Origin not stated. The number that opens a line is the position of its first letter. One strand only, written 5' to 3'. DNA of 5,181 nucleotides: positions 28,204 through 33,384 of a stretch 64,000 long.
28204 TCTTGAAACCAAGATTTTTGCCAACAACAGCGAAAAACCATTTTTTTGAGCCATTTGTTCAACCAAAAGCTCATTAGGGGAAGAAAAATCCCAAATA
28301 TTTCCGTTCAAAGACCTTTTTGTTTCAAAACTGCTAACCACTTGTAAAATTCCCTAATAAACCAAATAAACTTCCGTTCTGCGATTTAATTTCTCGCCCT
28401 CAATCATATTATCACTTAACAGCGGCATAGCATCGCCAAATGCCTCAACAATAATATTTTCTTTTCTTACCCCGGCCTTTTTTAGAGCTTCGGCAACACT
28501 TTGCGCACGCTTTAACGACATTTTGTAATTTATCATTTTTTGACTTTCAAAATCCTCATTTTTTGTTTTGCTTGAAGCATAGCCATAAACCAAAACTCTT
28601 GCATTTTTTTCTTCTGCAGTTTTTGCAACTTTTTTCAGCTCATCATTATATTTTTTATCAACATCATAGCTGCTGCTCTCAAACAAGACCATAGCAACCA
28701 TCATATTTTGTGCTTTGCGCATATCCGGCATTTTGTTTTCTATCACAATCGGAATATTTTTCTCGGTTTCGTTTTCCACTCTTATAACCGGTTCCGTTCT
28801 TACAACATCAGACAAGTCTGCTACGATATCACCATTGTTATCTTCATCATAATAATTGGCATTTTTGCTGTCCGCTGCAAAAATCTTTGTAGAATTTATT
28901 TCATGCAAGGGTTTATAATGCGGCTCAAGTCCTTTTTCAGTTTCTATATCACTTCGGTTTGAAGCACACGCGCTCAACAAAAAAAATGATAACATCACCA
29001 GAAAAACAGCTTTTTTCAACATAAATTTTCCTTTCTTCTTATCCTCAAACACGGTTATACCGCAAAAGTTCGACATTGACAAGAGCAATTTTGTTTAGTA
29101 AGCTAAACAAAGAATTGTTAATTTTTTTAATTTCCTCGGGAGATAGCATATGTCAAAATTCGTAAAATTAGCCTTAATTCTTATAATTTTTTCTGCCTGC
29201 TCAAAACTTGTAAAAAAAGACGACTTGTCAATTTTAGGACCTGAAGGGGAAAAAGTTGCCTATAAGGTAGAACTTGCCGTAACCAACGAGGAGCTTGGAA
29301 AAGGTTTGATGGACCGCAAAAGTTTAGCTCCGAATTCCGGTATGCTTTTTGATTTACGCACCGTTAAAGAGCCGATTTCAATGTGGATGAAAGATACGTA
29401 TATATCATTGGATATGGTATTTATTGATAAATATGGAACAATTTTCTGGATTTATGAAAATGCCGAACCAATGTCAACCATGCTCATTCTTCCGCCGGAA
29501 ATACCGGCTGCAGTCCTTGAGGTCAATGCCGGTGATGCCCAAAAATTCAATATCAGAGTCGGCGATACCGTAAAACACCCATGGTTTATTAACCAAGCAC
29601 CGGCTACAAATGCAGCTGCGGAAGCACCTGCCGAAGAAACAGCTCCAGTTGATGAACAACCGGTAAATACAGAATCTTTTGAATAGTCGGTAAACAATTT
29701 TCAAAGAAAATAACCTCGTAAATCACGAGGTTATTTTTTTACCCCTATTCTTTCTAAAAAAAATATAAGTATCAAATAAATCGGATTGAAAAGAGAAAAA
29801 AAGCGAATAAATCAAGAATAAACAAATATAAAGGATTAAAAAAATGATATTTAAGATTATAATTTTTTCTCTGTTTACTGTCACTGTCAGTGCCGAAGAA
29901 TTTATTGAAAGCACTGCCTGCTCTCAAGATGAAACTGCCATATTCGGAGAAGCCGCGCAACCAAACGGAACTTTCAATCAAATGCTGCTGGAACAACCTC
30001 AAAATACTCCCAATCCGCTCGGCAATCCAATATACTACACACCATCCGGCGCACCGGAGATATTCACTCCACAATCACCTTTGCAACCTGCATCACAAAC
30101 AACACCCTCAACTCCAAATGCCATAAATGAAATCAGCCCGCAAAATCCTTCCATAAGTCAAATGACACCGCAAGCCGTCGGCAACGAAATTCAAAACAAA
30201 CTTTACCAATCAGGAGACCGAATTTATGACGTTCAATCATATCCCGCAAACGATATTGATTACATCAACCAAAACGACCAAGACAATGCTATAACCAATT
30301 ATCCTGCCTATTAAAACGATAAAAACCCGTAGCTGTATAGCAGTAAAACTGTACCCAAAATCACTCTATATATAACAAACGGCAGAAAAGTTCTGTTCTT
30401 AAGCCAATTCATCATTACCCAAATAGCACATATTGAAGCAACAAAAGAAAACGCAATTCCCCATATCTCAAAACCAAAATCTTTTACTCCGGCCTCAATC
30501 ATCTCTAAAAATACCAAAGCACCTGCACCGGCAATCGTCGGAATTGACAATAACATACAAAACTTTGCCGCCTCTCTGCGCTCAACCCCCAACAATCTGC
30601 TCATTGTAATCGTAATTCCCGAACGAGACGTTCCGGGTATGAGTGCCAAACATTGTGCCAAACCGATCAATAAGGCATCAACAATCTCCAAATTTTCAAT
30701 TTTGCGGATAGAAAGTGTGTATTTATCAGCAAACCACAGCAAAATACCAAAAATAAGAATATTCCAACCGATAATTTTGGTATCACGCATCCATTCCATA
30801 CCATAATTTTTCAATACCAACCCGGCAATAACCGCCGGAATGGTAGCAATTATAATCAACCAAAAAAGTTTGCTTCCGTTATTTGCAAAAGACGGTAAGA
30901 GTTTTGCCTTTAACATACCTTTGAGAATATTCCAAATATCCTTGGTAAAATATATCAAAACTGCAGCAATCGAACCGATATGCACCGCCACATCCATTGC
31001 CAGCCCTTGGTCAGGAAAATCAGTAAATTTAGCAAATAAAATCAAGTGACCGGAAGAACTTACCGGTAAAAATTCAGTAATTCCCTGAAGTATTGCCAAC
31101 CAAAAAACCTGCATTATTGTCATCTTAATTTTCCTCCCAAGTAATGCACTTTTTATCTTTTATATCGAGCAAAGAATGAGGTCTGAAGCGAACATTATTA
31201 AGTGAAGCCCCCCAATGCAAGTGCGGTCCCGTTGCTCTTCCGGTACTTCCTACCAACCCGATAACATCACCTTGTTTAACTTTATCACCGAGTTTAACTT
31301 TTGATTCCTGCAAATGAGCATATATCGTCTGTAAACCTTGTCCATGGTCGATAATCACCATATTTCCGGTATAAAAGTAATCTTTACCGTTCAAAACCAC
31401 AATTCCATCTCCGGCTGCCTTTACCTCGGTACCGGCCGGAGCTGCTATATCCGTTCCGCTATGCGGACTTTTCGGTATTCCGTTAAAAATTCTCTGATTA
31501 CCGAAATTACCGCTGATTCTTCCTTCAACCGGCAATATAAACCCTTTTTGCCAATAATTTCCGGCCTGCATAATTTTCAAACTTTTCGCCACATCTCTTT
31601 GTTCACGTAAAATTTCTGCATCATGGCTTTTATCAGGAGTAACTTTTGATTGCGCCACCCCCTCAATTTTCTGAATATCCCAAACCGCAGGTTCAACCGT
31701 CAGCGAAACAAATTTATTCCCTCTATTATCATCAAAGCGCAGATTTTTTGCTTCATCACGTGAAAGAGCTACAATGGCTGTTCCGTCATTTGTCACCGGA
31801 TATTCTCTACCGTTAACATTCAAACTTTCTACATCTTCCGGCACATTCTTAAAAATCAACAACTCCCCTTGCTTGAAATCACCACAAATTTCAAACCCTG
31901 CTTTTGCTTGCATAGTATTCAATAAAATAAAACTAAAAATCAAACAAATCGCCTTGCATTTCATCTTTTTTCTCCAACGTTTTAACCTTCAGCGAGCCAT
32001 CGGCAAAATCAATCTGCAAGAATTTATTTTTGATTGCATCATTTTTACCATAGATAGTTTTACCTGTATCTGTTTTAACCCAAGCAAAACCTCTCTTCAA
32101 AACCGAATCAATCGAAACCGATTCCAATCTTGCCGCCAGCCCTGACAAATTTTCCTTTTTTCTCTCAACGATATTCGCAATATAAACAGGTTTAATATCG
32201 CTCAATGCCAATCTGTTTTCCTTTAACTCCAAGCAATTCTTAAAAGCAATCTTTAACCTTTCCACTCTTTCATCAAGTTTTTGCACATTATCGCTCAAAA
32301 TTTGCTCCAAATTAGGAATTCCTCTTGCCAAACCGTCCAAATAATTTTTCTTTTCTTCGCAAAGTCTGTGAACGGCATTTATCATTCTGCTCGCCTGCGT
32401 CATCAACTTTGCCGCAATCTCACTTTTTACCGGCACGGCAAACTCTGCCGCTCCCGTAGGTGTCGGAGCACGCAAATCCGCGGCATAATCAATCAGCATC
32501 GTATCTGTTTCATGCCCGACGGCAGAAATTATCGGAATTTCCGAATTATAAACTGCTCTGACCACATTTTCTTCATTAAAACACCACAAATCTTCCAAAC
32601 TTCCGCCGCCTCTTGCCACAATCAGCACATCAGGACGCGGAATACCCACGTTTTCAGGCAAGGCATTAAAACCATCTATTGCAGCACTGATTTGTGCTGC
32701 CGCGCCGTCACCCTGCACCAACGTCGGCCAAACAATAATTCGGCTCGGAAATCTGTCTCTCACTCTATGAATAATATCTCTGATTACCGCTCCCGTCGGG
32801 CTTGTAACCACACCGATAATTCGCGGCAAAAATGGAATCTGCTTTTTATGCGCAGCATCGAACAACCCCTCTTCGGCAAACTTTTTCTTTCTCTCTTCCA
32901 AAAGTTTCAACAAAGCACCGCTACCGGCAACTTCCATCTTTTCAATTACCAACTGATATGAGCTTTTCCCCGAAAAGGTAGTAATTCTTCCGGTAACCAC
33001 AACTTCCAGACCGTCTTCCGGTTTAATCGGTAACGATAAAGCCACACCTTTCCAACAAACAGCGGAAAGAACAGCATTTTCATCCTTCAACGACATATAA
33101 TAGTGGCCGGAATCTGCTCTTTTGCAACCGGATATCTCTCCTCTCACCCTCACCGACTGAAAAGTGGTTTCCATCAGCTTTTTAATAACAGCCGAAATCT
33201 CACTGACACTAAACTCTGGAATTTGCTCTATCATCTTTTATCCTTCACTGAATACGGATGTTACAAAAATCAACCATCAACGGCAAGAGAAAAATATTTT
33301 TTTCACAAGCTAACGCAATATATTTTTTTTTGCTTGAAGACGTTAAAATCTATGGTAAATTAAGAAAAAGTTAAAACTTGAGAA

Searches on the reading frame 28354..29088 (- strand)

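Call 42: search_protein_families(library=pfam, proteins=[window:28354-29088:-], max_evalue=0.00001)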
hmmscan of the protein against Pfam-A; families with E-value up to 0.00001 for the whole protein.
window:28354-29088:- (244 aa): 1 family
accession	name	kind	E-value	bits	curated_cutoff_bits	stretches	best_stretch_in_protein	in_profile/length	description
PF00691.25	OmpA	-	9.9e-17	61.5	27.2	1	135-236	1-98/98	OmpA family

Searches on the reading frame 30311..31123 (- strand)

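Call 42: search_protein_families(library=pfam, proteins=[window:30311-31123:-], max_evalue=0.00001)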
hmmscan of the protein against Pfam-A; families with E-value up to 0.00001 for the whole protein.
window:30311-31123:- (270 aa): 1 family
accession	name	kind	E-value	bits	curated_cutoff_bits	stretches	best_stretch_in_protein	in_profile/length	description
PF02673.24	BacA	-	2.8e-78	263.6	33.4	1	7-259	2-257/257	Bacitracin resistance protein BacA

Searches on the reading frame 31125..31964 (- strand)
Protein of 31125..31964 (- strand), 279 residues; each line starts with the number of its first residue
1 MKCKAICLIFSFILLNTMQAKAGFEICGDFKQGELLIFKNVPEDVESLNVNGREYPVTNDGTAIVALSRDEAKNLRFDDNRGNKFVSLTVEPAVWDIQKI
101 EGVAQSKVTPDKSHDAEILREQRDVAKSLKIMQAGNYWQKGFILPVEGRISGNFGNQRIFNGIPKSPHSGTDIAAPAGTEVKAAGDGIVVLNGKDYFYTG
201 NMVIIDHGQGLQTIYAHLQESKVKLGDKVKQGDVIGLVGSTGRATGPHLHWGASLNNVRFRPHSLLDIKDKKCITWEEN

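Call 42: search_protein_families(library=pfam, proteins=[window:31125-31964:-], max_evalue=0.00001)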
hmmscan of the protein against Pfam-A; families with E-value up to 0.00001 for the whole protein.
window:31125-31964:- (279 aa): 1 family
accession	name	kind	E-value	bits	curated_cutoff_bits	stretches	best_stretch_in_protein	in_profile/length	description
PF01551.29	Peptidase_M23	-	4.4e-34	117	28.7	1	167-260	2-94/96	Peptidase family M23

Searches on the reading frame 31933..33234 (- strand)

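Call 43: search_protein_families(library=pfam, proteins=[window:31933-33234:-], max_evalue=0.00001)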
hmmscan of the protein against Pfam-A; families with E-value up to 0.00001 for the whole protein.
window:31933-33234:- (433 aa): 3 families
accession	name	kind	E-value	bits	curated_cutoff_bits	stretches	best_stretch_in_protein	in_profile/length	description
PF02601.20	Exonuc_VII_L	-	7.5e-94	315.2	35.9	1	124-417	1-314/315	Exonuclease VII, large subunit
PF13742.12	tRNA_anti_2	-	1.1e-27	96.5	27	1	8-101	1-95/95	OB-fold nucleic acid binding domain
PF01336.31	tRNA_anti-codon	-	3.3e-10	40.2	27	1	28-102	1-74/75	OB-fold nucleic acid binding domain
